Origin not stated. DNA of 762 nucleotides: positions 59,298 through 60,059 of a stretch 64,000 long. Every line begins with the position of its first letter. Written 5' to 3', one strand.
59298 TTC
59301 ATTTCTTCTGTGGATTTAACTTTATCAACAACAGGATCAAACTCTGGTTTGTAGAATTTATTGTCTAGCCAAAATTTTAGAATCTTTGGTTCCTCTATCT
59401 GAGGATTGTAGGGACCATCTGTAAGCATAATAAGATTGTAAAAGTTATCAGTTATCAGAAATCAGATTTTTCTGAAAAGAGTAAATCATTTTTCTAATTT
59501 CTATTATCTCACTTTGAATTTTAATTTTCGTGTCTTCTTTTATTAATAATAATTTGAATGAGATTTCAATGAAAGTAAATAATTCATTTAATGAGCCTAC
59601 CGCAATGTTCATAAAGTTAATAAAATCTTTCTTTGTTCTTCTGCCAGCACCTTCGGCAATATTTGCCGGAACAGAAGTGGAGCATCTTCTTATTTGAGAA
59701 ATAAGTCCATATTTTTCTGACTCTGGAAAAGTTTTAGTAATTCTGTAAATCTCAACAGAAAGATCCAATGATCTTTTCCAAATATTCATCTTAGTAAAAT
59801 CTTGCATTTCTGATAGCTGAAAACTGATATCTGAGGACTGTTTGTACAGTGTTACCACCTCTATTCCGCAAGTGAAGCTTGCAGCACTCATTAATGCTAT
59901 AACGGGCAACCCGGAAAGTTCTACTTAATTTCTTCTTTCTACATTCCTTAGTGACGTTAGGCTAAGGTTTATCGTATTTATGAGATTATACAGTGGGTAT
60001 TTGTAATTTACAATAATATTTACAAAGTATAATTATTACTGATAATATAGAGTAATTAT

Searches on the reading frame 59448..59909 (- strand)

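Call 59: search_protein_families(library=pfam, proteins=[window:59448-59909:-], max_evalue=0.001)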
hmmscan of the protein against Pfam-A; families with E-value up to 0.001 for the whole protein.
window:59448-59909:- (153 aa): 2 families
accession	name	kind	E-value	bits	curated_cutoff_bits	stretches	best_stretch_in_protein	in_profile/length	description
PF05635.17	23S_rRNA_IVP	-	1.3e-37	128.7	33.8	1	40-143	2-105/106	23S rRNA-intervening sequence protein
PF22296.2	bAvd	-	0.0005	21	40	1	45-148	5-106/107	bAvd-like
